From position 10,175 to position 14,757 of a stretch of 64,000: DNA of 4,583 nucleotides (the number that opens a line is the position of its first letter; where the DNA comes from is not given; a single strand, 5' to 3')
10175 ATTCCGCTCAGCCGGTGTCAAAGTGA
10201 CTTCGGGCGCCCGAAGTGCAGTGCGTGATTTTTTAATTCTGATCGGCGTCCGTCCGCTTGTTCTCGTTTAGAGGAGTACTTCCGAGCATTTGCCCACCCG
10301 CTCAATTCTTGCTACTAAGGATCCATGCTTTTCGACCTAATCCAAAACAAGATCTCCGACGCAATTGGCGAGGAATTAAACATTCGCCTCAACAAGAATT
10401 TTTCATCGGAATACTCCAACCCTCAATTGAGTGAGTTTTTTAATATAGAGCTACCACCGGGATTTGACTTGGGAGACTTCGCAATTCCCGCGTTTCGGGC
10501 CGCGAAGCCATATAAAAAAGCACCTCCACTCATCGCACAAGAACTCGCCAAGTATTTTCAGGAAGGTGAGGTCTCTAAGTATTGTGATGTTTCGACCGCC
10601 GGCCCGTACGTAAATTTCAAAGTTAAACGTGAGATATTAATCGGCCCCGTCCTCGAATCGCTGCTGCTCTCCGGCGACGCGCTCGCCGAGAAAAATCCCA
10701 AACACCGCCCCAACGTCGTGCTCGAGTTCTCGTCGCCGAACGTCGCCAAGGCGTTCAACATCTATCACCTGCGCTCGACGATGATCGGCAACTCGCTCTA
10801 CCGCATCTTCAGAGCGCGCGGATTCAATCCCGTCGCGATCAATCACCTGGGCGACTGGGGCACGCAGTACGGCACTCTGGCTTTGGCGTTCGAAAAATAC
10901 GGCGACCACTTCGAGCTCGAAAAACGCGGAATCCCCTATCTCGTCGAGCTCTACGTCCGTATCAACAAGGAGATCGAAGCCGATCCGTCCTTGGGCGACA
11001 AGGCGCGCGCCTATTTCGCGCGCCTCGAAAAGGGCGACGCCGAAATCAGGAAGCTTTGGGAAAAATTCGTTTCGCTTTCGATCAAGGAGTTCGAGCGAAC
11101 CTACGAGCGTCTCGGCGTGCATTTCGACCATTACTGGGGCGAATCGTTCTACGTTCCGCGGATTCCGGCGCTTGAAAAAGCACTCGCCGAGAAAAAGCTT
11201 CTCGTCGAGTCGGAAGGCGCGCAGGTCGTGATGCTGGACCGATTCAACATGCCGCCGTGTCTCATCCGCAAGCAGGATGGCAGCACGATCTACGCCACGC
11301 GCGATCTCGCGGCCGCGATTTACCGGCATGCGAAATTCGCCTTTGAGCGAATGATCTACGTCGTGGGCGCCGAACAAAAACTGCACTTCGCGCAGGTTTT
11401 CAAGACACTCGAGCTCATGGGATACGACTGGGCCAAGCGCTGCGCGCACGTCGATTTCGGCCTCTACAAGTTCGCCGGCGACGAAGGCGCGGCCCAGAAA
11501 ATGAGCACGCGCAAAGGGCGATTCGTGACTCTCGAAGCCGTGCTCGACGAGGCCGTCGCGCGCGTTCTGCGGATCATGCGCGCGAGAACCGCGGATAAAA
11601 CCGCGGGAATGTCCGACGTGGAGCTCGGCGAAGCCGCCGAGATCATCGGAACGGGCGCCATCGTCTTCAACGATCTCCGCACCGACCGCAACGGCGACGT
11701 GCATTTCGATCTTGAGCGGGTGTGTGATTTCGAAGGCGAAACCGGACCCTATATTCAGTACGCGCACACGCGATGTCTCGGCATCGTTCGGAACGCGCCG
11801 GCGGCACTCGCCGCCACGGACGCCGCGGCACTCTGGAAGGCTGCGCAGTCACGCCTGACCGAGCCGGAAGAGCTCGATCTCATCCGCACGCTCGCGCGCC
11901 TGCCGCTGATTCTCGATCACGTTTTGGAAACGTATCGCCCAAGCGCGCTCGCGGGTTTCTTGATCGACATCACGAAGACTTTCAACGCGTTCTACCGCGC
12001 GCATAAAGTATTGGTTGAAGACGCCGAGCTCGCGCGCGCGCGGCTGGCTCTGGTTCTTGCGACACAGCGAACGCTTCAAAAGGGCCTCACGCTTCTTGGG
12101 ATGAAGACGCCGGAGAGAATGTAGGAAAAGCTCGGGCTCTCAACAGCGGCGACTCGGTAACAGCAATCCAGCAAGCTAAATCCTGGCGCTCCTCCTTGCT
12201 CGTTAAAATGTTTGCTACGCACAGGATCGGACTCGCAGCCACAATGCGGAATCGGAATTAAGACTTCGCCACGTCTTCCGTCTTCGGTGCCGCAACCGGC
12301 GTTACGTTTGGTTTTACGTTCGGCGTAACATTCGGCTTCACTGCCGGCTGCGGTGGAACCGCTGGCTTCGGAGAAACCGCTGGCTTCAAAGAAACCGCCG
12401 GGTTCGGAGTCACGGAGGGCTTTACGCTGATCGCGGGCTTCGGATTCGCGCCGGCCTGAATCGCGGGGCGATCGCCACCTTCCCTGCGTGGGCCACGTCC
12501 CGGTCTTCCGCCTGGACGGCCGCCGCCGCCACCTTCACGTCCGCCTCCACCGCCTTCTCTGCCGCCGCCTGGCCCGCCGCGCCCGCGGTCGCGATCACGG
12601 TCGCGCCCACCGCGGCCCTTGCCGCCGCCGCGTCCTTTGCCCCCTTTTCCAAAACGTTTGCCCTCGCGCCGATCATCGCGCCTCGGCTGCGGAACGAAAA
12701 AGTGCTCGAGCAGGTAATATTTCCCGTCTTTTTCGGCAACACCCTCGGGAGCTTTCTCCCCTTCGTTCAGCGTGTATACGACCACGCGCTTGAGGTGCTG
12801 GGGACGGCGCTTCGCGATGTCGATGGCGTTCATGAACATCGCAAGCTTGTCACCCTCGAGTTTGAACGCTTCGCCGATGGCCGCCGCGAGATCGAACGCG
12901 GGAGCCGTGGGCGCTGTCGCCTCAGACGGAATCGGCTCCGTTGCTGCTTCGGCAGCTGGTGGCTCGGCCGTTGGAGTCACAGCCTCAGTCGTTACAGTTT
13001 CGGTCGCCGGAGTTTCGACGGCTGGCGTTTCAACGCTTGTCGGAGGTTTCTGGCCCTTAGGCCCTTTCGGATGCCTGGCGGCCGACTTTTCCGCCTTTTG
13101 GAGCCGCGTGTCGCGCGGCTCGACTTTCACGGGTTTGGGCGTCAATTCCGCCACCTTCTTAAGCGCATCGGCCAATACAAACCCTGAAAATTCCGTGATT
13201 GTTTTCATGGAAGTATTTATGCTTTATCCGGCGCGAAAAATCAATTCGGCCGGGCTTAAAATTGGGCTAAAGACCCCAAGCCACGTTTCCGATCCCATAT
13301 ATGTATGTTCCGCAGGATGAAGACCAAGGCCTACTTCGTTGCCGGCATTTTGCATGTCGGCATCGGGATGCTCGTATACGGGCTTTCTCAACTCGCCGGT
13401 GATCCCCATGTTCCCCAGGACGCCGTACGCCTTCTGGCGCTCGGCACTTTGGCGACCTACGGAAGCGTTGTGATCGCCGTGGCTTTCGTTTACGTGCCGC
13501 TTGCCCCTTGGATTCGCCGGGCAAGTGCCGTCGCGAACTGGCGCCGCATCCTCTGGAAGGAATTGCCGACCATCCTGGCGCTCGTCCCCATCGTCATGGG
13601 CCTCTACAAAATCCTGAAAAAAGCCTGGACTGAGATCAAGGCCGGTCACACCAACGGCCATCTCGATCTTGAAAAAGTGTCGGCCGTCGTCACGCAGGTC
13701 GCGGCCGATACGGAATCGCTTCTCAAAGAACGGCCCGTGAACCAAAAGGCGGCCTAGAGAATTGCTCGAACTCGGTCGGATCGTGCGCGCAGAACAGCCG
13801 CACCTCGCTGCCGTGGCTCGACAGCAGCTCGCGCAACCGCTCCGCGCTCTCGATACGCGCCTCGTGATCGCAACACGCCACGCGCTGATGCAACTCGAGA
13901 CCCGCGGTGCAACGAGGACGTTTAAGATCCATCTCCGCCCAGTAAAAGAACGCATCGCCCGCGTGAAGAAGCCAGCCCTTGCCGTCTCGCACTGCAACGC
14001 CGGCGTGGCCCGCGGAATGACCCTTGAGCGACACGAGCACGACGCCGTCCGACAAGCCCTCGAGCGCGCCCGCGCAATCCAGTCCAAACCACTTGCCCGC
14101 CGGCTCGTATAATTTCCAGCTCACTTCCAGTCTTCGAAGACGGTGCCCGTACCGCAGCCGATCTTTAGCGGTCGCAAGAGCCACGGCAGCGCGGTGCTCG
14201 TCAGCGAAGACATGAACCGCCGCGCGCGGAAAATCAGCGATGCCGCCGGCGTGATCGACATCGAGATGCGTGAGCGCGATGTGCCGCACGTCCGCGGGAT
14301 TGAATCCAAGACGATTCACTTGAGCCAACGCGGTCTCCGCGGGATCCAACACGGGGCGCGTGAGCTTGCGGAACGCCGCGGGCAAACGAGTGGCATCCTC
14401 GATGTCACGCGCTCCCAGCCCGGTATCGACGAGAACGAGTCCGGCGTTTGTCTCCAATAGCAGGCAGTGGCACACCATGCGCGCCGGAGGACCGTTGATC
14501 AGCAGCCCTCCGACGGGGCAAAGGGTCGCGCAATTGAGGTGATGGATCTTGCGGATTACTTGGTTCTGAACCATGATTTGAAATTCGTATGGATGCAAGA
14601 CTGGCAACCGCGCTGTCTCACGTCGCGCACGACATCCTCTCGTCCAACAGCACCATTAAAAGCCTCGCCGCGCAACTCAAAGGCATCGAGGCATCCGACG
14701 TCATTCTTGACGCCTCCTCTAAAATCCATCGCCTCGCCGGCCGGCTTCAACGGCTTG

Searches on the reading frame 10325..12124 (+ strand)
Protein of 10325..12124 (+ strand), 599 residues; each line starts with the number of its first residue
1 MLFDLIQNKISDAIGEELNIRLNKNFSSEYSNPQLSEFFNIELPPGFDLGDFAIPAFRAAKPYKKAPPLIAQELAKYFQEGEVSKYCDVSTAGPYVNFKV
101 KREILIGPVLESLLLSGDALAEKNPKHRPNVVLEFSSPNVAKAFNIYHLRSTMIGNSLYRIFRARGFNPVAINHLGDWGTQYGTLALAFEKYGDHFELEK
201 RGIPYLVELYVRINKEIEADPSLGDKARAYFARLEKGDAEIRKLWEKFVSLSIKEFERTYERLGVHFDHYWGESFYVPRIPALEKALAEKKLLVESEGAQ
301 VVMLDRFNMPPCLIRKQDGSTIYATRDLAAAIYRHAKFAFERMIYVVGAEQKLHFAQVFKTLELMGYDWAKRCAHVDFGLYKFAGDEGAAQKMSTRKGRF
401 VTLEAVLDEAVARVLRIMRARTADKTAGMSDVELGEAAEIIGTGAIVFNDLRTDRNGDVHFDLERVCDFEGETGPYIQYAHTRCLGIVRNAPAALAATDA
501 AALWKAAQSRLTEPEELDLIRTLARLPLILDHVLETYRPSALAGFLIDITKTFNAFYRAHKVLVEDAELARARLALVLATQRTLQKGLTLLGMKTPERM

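Call 13: search_protein_families(library=pfam, proteins=[window:10325-12124:+], max_evalue=0.01)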
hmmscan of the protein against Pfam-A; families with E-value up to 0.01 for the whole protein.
window:10325-12124:+ (599 aa): 3 families
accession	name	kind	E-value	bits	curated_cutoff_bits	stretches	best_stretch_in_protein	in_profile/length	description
PF00750.26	tRNA-synt_1d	-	3.8e-85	286.4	23.3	1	112-462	4-348/349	tRNA synthetases class I (R), catalytic domain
PF05746.21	DALR_1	-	5.9e-29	101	22.3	1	477-599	1-117/117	DALR anticodon binding domain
PF03485.21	Arg_tRNA_synt_N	-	5e-12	46.7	21.5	1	18-99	15-84/85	Arginyl tRNA synthetase N terminal domain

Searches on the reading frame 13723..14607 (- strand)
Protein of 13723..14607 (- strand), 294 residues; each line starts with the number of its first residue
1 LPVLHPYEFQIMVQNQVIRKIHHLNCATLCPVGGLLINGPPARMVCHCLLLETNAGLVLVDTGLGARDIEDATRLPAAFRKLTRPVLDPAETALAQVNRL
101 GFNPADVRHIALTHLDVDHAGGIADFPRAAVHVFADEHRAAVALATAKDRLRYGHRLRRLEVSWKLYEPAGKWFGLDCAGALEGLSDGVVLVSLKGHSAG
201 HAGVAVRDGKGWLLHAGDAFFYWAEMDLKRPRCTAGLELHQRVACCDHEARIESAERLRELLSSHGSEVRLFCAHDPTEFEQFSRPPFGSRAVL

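Call 14: search_protein_families(library=pfam, proteins=[window:13723-14607:-], max_evalue=0.01)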
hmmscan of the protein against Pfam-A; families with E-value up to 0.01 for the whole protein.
window:13723-14607:- (294 aa): 2 families
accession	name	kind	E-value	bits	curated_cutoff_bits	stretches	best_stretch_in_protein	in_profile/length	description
PF00753.33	Lactamase_B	-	3.6e-15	56.9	22.7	1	45-258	5-184/196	Metallo-beta-lactamase superfamily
PF12706.13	Lactamase_B_2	-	0.0024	17.9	27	1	86-148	4-75/200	Beta-lactamase superfamily domain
